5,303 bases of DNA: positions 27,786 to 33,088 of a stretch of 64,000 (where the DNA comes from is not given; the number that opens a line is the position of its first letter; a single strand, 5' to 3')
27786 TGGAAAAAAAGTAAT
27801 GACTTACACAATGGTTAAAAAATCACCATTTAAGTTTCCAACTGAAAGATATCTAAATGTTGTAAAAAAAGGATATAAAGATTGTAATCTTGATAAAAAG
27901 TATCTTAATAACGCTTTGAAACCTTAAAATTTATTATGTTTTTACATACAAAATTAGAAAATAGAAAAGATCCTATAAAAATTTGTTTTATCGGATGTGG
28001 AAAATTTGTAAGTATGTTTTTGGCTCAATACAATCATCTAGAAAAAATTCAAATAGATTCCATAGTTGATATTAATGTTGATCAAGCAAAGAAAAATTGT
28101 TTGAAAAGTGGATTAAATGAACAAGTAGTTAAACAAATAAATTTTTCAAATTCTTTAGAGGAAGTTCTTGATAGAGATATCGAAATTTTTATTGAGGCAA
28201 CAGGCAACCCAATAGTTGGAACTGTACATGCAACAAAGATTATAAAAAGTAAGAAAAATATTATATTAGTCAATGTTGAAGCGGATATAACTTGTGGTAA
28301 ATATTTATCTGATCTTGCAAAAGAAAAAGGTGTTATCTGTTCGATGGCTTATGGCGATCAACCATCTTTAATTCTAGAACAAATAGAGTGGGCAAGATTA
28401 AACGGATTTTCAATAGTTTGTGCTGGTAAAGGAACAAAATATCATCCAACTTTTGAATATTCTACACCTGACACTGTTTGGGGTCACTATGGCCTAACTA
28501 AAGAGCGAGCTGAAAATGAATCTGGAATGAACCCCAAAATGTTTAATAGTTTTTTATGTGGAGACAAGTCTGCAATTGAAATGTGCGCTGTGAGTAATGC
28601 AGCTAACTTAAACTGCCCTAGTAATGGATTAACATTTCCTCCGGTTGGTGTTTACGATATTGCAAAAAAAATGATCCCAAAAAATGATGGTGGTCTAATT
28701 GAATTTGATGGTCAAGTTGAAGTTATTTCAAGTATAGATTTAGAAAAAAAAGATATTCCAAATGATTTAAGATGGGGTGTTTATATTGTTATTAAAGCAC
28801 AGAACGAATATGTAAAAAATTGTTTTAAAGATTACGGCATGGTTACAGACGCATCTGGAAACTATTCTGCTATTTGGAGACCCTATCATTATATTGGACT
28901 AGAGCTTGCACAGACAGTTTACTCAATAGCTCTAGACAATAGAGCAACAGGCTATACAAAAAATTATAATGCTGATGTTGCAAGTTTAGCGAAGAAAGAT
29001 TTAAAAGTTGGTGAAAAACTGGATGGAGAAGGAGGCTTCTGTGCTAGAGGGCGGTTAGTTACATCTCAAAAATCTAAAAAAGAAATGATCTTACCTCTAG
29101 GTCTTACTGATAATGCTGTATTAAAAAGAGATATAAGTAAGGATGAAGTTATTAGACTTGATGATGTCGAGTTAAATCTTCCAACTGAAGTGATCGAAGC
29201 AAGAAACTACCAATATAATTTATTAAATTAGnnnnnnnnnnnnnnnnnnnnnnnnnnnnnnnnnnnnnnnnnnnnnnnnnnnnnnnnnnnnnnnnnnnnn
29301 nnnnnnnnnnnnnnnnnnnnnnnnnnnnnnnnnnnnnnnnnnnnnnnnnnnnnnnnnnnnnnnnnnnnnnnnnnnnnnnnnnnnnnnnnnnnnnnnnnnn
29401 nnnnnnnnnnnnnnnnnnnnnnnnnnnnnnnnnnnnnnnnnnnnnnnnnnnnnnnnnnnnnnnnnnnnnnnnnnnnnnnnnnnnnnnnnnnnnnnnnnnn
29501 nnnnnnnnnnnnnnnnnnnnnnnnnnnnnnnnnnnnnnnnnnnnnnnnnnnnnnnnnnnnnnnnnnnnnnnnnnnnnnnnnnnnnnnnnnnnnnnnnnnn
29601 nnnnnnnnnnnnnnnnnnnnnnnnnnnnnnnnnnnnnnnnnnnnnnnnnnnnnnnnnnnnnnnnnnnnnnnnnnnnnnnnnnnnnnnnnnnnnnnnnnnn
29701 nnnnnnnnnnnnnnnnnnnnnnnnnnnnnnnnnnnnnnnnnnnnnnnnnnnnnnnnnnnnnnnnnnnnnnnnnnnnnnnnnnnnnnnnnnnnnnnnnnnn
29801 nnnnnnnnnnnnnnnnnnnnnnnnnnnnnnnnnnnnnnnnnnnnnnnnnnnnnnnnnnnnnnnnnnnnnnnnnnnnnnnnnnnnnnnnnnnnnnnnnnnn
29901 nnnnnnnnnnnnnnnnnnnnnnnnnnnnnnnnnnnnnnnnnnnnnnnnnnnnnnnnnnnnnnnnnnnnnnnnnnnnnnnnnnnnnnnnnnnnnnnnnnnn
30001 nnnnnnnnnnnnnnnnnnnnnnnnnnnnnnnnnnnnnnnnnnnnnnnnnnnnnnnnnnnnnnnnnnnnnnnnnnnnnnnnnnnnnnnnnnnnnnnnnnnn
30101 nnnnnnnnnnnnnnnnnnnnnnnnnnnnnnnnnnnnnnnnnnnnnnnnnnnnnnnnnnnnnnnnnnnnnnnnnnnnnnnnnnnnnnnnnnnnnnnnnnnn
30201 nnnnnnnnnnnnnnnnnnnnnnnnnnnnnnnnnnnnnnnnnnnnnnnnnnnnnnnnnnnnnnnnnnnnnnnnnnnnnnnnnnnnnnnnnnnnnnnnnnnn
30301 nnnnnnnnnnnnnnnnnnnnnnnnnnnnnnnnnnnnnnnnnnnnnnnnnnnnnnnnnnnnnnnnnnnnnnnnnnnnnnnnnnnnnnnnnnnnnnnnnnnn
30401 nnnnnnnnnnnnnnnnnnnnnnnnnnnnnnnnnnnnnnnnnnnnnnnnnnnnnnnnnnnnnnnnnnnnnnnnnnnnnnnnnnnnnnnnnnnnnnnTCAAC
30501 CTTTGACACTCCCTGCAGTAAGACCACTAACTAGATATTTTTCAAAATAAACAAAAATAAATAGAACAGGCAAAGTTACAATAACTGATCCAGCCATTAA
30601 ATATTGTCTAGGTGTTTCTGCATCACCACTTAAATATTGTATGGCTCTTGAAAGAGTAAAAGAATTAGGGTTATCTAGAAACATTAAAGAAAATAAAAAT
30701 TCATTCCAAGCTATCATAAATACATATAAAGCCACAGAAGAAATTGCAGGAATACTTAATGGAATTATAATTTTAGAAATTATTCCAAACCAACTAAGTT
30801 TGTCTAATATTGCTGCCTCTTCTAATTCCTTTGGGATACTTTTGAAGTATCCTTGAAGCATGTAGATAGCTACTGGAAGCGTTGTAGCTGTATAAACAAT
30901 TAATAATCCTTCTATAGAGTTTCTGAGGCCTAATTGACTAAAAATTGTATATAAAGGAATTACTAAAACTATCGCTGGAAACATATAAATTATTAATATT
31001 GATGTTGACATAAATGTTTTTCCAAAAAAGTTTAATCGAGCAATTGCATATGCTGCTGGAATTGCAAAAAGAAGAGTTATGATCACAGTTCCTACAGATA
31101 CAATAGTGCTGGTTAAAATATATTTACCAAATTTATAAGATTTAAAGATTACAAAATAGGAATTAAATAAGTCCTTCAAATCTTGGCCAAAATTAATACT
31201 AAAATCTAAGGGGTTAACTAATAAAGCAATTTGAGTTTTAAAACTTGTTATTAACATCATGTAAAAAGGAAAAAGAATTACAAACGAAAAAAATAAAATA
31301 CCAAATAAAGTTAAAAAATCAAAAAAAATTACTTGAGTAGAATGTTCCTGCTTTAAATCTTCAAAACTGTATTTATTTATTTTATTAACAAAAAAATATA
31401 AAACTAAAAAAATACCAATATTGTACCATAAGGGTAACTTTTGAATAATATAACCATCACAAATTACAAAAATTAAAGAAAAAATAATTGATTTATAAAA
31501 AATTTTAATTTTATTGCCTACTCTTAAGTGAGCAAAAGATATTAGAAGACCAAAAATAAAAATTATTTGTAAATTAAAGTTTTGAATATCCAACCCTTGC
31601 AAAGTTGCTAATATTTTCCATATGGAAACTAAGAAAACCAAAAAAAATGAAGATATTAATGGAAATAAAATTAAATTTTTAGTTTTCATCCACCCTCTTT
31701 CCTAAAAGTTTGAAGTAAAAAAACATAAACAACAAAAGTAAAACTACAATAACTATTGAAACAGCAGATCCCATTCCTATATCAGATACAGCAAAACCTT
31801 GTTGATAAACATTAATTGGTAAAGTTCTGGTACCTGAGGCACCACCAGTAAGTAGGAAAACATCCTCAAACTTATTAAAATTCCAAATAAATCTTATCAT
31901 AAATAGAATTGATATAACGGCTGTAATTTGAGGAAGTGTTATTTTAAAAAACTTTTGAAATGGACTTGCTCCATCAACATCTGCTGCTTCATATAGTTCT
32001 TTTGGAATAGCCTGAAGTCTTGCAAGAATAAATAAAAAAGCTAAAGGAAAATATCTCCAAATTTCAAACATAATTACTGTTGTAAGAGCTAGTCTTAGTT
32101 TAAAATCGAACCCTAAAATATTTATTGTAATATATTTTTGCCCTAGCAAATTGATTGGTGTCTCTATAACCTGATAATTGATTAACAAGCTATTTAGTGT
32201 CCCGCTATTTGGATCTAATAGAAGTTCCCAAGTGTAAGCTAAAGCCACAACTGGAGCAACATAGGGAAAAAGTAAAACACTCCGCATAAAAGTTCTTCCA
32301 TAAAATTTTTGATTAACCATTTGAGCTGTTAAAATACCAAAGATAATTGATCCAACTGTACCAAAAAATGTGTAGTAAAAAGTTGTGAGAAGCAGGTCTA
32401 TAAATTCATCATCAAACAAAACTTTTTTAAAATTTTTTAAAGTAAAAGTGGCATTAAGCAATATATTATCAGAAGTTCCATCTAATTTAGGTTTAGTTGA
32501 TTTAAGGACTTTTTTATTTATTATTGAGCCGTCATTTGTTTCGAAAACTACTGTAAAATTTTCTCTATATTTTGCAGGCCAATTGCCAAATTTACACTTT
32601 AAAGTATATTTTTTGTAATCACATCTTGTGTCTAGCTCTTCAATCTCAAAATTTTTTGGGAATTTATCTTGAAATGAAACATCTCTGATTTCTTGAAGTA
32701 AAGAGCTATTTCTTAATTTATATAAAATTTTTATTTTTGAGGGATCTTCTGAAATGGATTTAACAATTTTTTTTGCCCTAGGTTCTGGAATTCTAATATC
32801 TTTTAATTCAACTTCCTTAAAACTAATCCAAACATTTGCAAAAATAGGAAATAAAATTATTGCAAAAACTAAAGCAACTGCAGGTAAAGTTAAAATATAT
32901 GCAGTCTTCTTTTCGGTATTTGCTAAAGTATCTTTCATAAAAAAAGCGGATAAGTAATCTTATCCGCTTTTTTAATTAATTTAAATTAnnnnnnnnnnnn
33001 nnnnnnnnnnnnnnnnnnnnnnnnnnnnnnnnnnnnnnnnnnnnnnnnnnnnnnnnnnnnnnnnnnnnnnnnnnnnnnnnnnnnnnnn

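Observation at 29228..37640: Co-directional locus combining glycosylglycerate synthesis, a sugar ABC importer and a GH63-like hydrolase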

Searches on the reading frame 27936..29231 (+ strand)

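Call 3: search_protein_families(library=pfam, proteins=[window:27936-29231:+], max_evalue=0.01)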
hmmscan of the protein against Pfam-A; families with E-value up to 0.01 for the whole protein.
window:27936-29231:+ (431 aa): 4 families
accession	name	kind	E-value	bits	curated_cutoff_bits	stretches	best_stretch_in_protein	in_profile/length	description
PF21135.2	DRL_cat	-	2e-48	164.9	27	1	140-324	1-164/164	Oxidoreductase DRL, catalytic domain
PF08666.17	SAF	-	4.6e-06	27.5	21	1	352-412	6-63/63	SAF domain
PF01408.29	GFO_IDH_MocA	-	0.00012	23.2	24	1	14-138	1-119/120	Oxidoreductase family, NAD-binding Rossmann fold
PF03447.22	NAD_binding_3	-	0.0032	18.6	24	1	52-133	34-111/116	Homoserine dehydrogenase, NAD binding domain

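Call 4: search_protein_families(library=ncbifam, proteins=[window:27936-29231:+], max_evalue=0.01)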
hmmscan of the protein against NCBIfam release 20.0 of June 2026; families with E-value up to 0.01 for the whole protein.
window:27936-29231:+ (431 aa): 3 families
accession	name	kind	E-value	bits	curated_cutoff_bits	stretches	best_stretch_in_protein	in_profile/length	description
NF004976.0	PRK06349.1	subfamily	0.0008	18.6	205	1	12-134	3-126/430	homoserine dehydrogenase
TIGR00243.1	Dxr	equivalog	0.004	16.1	315.7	1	9-133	23-144/389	1-deoxy-D-xylulose-5-phosphate reductoisomerase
TIGR03855.1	NAD_NadX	equivalog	0.0058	16.2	206.55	1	60-130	18-87/229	aspartate dehydrogenase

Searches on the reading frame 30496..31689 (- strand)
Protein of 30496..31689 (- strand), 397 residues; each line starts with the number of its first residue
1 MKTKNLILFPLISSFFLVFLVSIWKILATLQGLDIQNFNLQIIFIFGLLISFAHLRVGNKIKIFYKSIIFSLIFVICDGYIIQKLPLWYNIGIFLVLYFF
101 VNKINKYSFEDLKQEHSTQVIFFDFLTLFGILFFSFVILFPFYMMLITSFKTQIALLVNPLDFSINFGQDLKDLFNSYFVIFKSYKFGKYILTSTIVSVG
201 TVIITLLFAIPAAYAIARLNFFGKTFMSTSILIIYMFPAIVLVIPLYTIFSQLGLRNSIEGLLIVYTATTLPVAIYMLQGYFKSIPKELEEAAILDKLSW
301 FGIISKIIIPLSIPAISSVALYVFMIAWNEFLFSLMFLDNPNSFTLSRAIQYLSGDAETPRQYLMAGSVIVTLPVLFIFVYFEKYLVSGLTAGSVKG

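Call 3: search_protein_families(library=pfam, proteins=[window:30496-31689:-], max_evalue=0.01)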
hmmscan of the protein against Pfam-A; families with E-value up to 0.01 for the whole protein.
window:30496-31689:- (397 aa): 1 family
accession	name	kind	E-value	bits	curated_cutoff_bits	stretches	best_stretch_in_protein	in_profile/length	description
PF00528.27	BPD_transp_1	-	1e-18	68.2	26.4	1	209-388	1-180/184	Binding-protein-dependent transport system inner membrane component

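Call 4: search_protein_families(library=ncbifam, proteins=[window:30496-31689:-], max_evalue=0.01)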
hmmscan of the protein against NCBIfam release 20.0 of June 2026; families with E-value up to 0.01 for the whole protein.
window:30496-31689:- (397 aa): 12 families
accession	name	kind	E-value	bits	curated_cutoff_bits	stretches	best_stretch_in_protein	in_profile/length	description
NF008231.0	PRK10998.1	equivalog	2.9e-30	105.9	261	1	125-397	14-296/296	maltose ABC transporter permease MalG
NF040932.1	ABC_arch_GlcU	equivalog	1.8e-26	93.4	340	1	130-392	8-266/272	glucose ABC transporter permease GlcU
NF008210.0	PRK10973.1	equivalog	1.8e-17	63.9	297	1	135-391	20-277/281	sn-glycerol-3-phosphate ABC transporter permease UgpE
NF007047.0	PRK09500.1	equivalog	2.4e-10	40.5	326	1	178-335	47-204/257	spermidine/putrescine ABC transporter permease PotC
TIGR01581.1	Mo_ABC_porter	hypoth_equivalog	1.8e-08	34.2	210.3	1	186-340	18-184/225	ABC transporter permease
TIGR02141.1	modB_ABC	equivalog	5.5e-08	32.7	182.6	1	194-382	3-205/208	molybdate ABC transporter permease subunit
TIGR03262.1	PhnU2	equivalog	6e-06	25.2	593.25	1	281-373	431-522/546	putative 2-aminoethylphosphonate ABC transporter permease subunit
NF006939.0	PRK09421.1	equivalog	1.2e-05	24.9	262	1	190-379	11-217/230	molybdate ABC transporter permease subunit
NF040839.1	tungstate_WtpB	equivalog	0.00014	21.6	340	1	189-330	44-196/251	tungstate ABC transporter permease WtpB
TIGR02139.1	permease_CysT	equivalog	0.00037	20.2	246.1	1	169-330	30-203/265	sulfate ABC transporter permease subunit CysT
NF011624.0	PRK15050.1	equivalog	0.00092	18.4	247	1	278-350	180-251/297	2-aminoethylphosphonate ABC transporter permease subunit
NF038017.1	ABC_perm1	subfamily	0.003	17.6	100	1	196-277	3-81/184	ABC transporter permease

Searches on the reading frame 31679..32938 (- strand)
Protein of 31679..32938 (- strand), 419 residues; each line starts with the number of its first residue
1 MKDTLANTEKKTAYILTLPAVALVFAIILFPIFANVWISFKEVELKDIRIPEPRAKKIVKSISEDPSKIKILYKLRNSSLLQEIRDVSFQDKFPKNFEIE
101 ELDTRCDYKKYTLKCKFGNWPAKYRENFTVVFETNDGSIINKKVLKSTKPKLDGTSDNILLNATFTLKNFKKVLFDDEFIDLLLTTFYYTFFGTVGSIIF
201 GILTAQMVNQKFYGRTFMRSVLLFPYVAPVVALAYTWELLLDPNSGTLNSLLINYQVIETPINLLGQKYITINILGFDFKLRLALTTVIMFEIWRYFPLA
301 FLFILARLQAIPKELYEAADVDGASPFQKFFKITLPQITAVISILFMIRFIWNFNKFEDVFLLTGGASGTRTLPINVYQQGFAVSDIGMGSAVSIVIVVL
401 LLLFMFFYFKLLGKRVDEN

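Call 3: search_protein_families(library=pfam, proteins=[window:31679-32938:-], max_evalue=0.01)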
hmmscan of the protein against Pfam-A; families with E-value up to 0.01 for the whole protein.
window:31679-32938:- (419 aa): 1 family
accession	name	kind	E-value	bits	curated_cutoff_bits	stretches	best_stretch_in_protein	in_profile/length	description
PF00528.27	BPD_transp_1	-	2.1e-17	63.9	26.4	1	198-416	2-182/184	Binding-protein-dependent transport system inner membrane component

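Call 4: search_protein_families(library=ncbifam, proteins=[window:31679-32938:-], max_evalue=0.01)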
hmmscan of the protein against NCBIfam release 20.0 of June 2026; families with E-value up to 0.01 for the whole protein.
window:31679-32938:- (419 aa): 32 families (the best 25 are shown)
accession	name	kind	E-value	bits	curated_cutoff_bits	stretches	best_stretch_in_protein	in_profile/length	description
NF007852.0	PRK10561.1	equivalog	4.6e-26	92.3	335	1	165-416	53-292/295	sn-glycerol-3-phosphate ABC transporter permease UgpA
NF008232.0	PRK10999.1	equivalog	3.8e-22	78.7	392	1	165-367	265-457/520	maltose ABC transporter permease MalF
NF040931.1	ABC_arch_GlcT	equivalog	3.7e-15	56.3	360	1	166-404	38-263/278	glucose ABC transporter permease GlcT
NF011624.0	PRK15050.1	equivalog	2.9e-14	52.9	247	1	162-414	54-287/297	2-aminoethylphosphonate ABC transporter permease subunit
NF007044.0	PRK09497.1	equivalog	5.4e-14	52.3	348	1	157-411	40-277/285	spermidine/putrescine ABC transporter permease PotB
TIGR03262.1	PhnU2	equivalog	1.6e-13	50.2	593.25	1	166-406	39-251/546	putative 2-aminoethylphosphonate ABC transporter permease subunit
TIGR03226.1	PhnU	equivalog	1.2e-12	48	283.45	1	164-417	74-308/311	2-aminoethylphosphonate ABC transporter permease subunit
TIGR02141.1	modB_ABC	equivalog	5.6e-12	45.7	182.6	1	277-406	72-200/208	molybdate ABC transporter permease subunit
TIGR01581.1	Mo_ABC_porter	hypoth_equivalog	6.8e-12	45.4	210.3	1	285-403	103-223/225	ABC transporter permease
NF007963.0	PRK10683.1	equivalog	4.5e-11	42.7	489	1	161-418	77-315/317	putrescine ABC transporter permease PotH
NF006939.0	PRK09421.1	equivalog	2.5e-08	33.6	262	1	185-410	14-218/230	molybdate ABC transporter permease subunit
TIGR00969.1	3a0106s02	subfamily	6.6e-08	32.3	240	2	276-404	134-262/272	sulfate ABC transporter permease subunit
NF008210.0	PRK10973.1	equivalog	2.1e-07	30.9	297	1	307-366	165-224/281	sn-glycerol-3-phosphate ABC transporter permease UgpE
NF008231.0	PRK10998.1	equivalog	3.5e-07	30.1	261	1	290-358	163-231/296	maltose ABC transporter permease MalG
NF006955.0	PRK09433.2-3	equivalog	1.6e-06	27.1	801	1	170-396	41-248/543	thiamine/thiamine pyrophosphate ABC transporter permease ThiP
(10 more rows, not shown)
